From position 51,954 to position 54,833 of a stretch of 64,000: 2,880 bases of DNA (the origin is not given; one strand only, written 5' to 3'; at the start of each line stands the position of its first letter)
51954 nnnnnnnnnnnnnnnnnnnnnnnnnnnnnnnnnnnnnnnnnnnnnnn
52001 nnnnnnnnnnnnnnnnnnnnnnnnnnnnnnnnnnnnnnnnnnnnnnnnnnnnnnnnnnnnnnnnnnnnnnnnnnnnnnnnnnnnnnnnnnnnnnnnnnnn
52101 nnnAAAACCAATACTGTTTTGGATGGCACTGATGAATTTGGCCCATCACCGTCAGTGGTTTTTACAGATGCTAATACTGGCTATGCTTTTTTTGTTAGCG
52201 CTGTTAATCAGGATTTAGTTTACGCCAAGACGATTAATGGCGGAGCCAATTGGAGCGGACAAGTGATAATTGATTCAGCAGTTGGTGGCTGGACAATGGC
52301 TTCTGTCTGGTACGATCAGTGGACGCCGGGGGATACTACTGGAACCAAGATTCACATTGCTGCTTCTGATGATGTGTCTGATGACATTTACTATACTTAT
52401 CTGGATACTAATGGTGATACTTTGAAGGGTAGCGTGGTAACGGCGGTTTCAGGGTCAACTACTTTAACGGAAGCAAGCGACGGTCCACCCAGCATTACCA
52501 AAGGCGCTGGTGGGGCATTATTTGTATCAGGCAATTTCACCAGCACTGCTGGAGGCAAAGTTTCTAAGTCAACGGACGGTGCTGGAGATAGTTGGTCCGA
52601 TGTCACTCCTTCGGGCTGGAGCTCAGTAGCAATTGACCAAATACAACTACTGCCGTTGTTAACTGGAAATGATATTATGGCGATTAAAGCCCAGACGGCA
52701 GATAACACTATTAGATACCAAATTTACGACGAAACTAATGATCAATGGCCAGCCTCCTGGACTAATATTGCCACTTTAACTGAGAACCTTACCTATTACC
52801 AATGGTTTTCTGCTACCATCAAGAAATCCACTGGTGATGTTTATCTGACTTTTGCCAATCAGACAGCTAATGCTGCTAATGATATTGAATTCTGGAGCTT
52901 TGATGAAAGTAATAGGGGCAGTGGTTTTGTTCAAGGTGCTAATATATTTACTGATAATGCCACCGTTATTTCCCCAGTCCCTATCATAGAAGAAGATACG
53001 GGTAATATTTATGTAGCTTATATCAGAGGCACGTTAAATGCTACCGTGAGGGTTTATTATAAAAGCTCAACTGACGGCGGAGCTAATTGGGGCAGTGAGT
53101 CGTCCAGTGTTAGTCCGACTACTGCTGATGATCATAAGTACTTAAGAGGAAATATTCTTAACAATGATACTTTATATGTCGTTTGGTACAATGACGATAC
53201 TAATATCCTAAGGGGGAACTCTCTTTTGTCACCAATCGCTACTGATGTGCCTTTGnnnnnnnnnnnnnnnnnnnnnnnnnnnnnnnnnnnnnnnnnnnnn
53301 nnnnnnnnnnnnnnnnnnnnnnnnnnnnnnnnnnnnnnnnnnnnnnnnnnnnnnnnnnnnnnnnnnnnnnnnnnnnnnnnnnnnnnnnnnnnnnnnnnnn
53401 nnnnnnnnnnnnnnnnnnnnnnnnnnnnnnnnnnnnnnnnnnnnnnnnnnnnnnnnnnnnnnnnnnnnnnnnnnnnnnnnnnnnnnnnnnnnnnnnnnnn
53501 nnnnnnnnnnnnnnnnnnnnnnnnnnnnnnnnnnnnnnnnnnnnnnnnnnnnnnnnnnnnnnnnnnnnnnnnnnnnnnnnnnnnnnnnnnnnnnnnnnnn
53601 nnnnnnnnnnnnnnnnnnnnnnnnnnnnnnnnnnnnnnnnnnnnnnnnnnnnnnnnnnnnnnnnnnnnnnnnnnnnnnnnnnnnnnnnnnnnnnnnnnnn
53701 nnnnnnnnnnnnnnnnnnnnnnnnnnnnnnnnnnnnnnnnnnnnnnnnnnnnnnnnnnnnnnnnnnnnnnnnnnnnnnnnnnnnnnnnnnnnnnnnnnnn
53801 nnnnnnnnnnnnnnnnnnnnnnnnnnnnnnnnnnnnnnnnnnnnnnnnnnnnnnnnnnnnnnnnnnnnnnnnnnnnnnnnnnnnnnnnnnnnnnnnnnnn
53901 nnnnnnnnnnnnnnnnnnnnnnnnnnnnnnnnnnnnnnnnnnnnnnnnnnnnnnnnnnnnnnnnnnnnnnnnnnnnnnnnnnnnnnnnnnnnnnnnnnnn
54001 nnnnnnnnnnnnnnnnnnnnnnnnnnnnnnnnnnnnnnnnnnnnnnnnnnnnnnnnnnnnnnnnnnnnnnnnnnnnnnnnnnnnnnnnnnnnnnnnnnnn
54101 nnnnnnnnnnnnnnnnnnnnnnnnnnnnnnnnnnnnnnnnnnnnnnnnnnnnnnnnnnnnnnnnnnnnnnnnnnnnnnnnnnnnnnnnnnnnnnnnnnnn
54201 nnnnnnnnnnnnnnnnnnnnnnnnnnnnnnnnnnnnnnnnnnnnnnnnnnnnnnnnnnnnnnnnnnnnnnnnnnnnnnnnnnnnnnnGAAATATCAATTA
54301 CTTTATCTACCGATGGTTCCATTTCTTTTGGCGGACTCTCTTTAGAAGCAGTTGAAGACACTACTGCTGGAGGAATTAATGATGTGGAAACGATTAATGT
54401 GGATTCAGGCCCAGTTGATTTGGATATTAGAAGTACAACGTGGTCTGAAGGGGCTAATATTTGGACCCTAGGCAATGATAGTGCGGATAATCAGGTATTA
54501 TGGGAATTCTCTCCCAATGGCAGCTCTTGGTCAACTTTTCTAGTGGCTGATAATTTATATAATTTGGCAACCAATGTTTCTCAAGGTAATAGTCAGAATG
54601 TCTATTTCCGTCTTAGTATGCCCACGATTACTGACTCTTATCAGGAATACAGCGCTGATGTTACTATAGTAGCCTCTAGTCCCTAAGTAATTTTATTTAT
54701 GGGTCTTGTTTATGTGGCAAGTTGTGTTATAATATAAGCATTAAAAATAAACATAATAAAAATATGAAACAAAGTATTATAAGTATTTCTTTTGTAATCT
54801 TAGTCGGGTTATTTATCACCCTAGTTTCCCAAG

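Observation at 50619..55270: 1355-aa Asp-box (BNR) surface protein built from three near-identical ~1.26-kb tandem repeats, with a detached paralog of its C-terminal domain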

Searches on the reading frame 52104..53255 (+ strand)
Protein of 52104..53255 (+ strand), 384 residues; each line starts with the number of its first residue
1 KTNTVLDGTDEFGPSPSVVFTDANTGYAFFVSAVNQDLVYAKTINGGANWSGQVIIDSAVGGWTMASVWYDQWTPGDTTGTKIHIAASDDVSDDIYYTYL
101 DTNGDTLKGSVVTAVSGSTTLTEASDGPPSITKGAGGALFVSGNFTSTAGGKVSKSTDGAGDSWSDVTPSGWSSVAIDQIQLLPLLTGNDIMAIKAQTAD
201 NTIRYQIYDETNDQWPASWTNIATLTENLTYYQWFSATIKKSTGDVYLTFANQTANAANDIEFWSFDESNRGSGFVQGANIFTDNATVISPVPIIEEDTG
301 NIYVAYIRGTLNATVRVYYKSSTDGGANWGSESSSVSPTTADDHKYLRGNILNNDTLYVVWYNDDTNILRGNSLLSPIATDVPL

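Call 13: search_solved_structures(query=window:52104-53255:+, max_evalue=10, show_alignments=2)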
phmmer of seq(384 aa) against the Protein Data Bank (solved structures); distinct sequences matched with E-value up to 10: 1.
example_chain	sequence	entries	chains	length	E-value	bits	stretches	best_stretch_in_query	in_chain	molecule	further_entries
7cui_A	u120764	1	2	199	1.6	11.1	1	183-253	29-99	Protection of telomeres protein 1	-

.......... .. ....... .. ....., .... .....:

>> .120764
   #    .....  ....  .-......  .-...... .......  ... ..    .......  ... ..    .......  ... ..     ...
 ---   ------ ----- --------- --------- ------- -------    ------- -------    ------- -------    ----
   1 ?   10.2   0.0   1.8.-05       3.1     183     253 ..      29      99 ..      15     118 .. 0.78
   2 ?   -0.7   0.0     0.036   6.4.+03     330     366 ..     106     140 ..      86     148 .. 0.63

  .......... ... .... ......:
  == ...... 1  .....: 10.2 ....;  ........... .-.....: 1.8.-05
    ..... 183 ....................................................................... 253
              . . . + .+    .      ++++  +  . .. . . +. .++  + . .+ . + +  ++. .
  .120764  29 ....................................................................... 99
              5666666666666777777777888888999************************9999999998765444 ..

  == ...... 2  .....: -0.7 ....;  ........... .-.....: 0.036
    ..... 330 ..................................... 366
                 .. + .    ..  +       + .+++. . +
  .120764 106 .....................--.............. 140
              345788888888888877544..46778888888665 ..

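Call 14: find_homologous_proteins(query=window:52104-53255:+)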
Query seq(384 aa) (384 aa): 108 proteins with E <= 0.001 among 6721 candidates.
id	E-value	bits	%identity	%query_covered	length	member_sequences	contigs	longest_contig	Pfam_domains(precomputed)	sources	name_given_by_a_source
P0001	3.4e-160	552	73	88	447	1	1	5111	-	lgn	-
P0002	7.0e-136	472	54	98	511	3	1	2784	PF13088.13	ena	-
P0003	6.0e-74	268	52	70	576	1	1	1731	-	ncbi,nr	ncbi:MAG: hypothetical protein KAI72_03105, partial [Candidatus Pacebacteria bacterium]|nr:hypotheti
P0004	1.8e-70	256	41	97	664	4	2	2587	PF13088.13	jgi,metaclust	metaclust:\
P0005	6.3e-64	235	40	97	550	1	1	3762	-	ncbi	-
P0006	2.7e-46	177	44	61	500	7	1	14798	-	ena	-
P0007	1.2e-40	158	33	99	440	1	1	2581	-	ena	-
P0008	1.7e-39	154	34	94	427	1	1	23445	-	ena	-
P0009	2.7e-39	154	57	33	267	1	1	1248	-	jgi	jgi:hypothetical protein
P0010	9.5e-39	152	35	91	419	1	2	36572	-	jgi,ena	-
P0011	2.3e-38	151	35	93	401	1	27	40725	-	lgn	-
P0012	2.6e-37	147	34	95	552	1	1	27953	-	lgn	-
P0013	3.0e-35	140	32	93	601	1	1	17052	-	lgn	-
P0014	3.1e-35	140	31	97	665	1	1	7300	-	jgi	jgi:hypothetical protein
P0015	4.5e-33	133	34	93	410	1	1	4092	-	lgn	-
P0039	8.5e-28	116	35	83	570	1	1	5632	PF13088.13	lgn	-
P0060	4.3e-25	107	33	93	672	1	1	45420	-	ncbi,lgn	-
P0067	1.3e-24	105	34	84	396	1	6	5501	PF02012.27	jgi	jgi:hypothetical protein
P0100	3.3e-17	81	30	83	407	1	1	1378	PF13088.13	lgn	-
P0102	8.9e-16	76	31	82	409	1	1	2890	PF02012.27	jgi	jgi:hypothetical protein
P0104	2.5e-15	75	28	83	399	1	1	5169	PF13088.13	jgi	jgi:hypothetical protein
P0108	5.2e-7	47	40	12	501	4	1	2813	PF18962.8,PF13088.13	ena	-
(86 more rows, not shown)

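Call 20: search_protein_families(library=phrogs, proteins=[window:52104-53255:+, P0010, P0060], max_evalue=0.01)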
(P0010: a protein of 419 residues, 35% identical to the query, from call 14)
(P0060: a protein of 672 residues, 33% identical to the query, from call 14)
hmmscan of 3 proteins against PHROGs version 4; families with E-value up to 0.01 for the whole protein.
window:52104-53255:+ (384 aa): 0 families

P0010 (419 aa): 0 families

P0060 (672 aa): 0 families

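Call 25: predict_structure(alignment_id=A2)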
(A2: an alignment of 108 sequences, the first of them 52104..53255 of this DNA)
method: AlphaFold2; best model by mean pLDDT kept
length: 384 residues; sequences in the alignment: 108
mean_pLDDT: 90.3   pTM: 0.91
mean pLDDT of the five models: 90.3, 90.0, 89.6, 89.3, 88.2
residues with pLDDT >= 90: 279; 70-90: 79; 50-70: 19; < 50: 7
segments of 3 or more residues with pLDDT < 50: 379-384
pLDDT, mean of each block of 10 residues (from residue 1): 67 88 95 93 93 94 93 96 96 95 96 86 73 97 77 93 93 76 96 92 96 94 89 90 97 94 98 98 96 95 96 93 98 89 90 86 90 74 44
secondary structure, 60 per line:
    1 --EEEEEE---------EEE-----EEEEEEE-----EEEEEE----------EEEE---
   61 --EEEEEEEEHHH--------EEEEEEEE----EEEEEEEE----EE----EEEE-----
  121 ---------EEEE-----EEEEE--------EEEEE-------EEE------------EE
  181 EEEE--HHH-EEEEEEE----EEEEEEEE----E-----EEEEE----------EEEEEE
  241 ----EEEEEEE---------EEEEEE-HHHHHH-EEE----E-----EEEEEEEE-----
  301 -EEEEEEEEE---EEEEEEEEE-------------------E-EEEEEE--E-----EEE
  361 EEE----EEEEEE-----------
elements in order: E3-8 E18-20 E26-32 E38-43 E54-57 E63-70 E82-89 E94-101 E112-115 E130-133 E139-143 E152-156 E164-166 E179-184 E191-197 E202-209 E220-224 E235-240 E245-251 E261-266 H268-273 E275-277 E288-295 E302-310 E314-322 E344-349 E358-363 E368-373

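Call 28: fold_search(model_id=the predicted structure, library=pdb)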
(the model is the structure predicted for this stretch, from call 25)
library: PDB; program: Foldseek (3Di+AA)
matches with E <= 10: 1328; with E <= 0.001: 597
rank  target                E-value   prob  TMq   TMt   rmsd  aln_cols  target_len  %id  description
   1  5mul                  4.7e-10  1.00  0.53  0.54   6.8       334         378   12  Glycoside Hydrolase BT3686 bound to Glucuronic Acid (released 2017-04-26)
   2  5mvh                  5.2e-10  1.00  0.52  0.50   6.9       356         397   11  Glycoside Hydrolase BACCELL_00856 (released 2017-04-26)
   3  5uas_B                5.4e-10  1.00  0.62  0.55   6.9       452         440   11  Structure of a new family of Polysaccharide lyase PL25-Ulvanlyase bound to -[GlcA(1-4)Rha3S]- (released 2017-03-29)
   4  5uam_B                8.2e-10  1.00  0.61  0.54   7.0       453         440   11  Structure of a new family of Polysaccharide lyase PL25-Ulvanlyase. (released 2017-03-29)
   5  5muk                  1.2e-09  1.00  0.53  0.54   6.8       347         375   12  Glycoside Hydrolase BT3686 (released 2017-04-26)
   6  5uam_A                2.1e-09  1.00  0.61  0.55   7.2       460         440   10  Structure of a new family of Polysaccharide lyase PL25-Ulvanlyase. (released 2017-03-29)
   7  5uas_A                2.4e-09  1.00  0.61  0.54   7.0       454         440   11  Structure of a new family of Polysaccharide lyase PL25-Ulvanlyase bound to -[GlcA(1-4)Rha3S]- (released 2017-03-29)
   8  7esn_A                3.2e-09  1.00  0.54  0.49   8.2       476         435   12  Crystal structure of a L-rhamnose-alpha-1,4-D-glucuronate lyase from Fusarium oxysporum 12S, H105F Rha-GlcA complex (released 2021-08-04)
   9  8gn6_A                4.2e-09  1.00  0.53  0.43   9.0       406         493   14  Crystallization of Sialidase from Porphyromonas gingivalis (released 2023-04-19)
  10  8gn6_C                9.0e-09  1.00  0.54  0.44   9.4       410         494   14  Crystallization of Sialidase from Porphyromonas gingivalis (released 2023-04-19)
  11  3h6j                  1.1e-08  1.00  0.51  0.46   7.6       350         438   12  Crystal structure of a putative neuraminidase from Pseudomonas aeruginosa (released 2009-05-12)
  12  8t1y                  1.1e-08  1.00  0.49  0.40  13.3       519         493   12  Crystal Structure of Porphyromonas gingivalis Sialidase (PG_0352) Bound to Neu5Ac2en (DANA) (released 2023-10-04)
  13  6mgl_A                1.6e-08  1.00  0.55  0.31   7.5       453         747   14  Crystal structure of the catalytic domain from GH74 enzyme PoGH74 from Paenibacillus odorifer, D60A mutant in complex  (released 2019-01-23)
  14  6eku                  2.0e-08  1.00  0.34  0.19  18.2       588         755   10  Vibrio cholerae neuraminidase complexed with zanamivir (released 2017-11-29)
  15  3iur_A                2.4e-08  1.00  0.45  0.29   8.9       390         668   11  apPEP_D266Nx+H2H3 opened state (released 2010-05-05)
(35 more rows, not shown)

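Call 85: find_encoding_contigs(protein=P0011, flank=10000, max_places=1)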
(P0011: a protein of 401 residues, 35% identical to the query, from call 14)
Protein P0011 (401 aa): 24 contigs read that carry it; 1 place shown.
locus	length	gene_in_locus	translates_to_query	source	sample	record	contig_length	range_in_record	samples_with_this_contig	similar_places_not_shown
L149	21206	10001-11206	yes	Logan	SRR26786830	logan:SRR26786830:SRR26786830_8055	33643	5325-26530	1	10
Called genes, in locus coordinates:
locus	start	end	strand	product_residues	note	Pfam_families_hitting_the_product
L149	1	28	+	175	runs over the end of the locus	-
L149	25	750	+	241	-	PF02475:TRM5-TYW2_MTfase (faint), PF05050:Methyltransf_21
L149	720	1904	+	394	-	PF02195:ParB_N, PF01555:N6_N4_Mtase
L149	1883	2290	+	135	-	PF18932:DUF5681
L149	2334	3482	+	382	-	PF03237:Terminase_6N, PF17289:Terminase_6C (weak)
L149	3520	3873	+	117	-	-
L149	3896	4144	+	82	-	-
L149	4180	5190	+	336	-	-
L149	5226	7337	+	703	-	PF23899:SU10_portal (faint), PF16510:P22_portal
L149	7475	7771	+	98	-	-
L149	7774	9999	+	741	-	-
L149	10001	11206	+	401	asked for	-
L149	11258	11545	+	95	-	-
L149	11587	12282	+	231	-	-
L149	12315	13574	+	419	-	-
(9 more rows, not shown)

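Call 86: find_encoding_contigs(protein=P0060, flank=10000, max_places=1)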
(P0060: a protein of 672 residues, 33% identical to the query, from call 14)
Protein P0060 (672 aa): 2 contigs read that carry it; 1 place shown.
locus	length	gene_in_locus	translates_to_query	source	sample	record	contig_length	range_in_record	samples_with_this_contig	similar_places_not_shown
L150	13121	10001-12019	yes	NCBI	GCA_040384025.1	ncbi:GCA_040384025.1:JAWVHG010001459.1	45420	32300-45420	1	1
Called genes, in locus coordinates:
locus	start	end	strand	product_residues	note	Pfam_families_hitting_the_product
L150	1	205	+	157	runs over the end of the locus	-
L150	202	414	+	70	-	-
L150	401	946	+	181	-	-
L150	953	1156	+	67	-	-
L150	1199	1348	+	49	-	-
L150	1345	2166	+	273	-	-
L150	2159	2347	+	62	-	-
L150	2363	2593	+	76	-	-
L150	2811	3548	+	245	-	-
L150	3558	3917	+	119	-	-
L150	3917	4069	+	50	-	-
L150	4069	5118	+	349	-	-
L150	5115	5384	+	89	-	-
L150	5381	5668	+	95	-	-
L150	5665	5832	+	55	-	-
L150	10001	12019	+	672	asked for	-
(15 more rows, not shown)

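Call 90: fold_search(model_id=the predicted structure, library=viral)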
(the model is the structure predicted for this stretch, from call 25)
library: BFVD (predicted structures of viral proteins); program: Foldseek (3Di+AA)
matches with E <= 10: 721; with E <= 0.001: 152
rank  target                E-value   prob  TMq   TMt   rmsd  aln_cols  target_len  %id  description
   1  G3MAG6                4.1e-12  1.00  0.71  0.25   4.4       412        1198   15  Gp425 [Bacillus phage G]
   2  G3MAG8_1              9.4e-12  1.00  0.73  0.33   4.3       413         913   13  Gp427 [Bacillus phage G]
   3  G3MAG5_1              1.3e-10  1.00  0.66  0.35   5.9       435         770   12  Gp424 [Bacillus phage G]
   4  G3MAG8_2              3.2e-10  1.00  0.67  0.31   4.7       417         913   13  Gp427 [Bacillus phage G]
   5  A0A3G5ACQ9            5.0e-10  1.00  0.61  0.43   8.5       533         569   12  Exo-alpha-sialidase [Satyrvirus sp.]
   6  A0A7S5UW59            5.9e-10  1.00  0.58  0.35   7.6       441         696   14  (no name in the UniProt tables at hand)
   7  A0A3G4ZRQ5            1.5e-09  1.00  0.61  0.39   6.0       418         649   13  Putative transmembrane protein [Terrestrivirus sp.]
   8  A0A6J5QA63            2.4e-09  1.00  0.67  0.26   5.1       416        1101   10  Uncharacterized protein [uncultured Caudovirales phage]
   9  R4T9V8                3.0e-09  1.00  0.50  0.32   8.2       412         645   14  (no name in the UniProt tables at hand)
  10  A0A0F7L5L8            3.2e-09  1.00  0.51  0.21  12.5       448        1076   16  Sialidase domain-containing protein [uncultured marine virus]
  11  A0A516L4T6            3.7e-09  1.00  0.66  0.56   5.9       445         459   12  (no name in the UniProt tables at hand)
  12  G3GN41                5.3e-09  1.00  0.59  0.22   6.5       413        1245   12  (no name in the UniProt tables at hand)
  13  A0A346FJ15            6.1e-09  1.00  0.49  0.28   7.4       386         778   11  (no name in the UniProt tables at hand)
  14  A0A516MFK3            6.5e-09  1.00  0.66  0.55   5.4       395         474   11  (no name in the UniProt tables at hand)
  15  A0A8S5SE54            1.1e-08  1.00  0.66  0.59   5.9       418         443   11  Uncharacterized protein [Caudovirales sp. ctrNG92]
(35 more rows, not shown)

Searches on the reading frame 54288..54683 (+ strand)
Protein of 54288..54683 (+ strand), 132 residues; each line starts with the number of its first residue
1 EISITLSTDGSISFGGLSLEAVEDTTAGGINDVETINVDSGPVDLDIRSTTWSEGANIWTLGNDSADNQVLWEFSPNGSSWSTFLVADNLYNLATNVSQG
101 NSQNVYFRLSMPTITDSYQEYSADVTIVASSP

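Call 20: search_protein_families(library=phrogs, proteins=[window:54291-54683:+], max_evalue=0.01)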
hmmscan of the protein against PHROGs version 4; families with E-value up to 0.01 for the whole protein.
window:54291-54683:+ (131 aa): 0 families

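Call 76: search_protein_representatives(protein=window:54288-54683:+)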
Query: 132 residues. Proteins with E-value up to 0.001 (for the whole library): 290; up to 1e-10: 152; up to 1e-30: 56. The best 150 are listed.
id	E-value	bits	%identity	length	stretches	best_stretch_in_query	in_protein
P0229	1.3e-50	186.8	69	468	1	2-132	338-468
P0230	1.5e-48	180.1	67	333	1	2-132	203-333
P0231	9.6e-46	171.0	62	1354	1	1-132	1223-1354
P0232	1.4e-45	170.5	62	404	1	2-132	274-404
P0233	7.9e-45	168.1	60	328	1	2-132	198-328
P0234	1.1e-42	161.1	59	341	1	2-132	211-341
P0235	1.4e-41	157.6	57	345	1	2-132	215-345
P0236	6.7e-41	155.4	59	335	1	2-132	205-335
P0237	1.2e-40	154.5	59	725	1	2-132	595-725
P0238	2.1e-40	153.8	58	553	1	2-132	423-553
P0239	9.9e-38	145.1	55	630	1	1-132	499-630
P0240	1.4e-37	144.6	50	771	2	2-132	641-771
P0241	2.3e-37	143.9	53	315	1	2-132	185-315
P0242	7.2e-37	142.3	54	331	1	1-132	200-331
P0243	8.1e-37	142.2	46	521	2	2-132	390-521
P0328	7.8e-23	97.0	47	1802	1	7-130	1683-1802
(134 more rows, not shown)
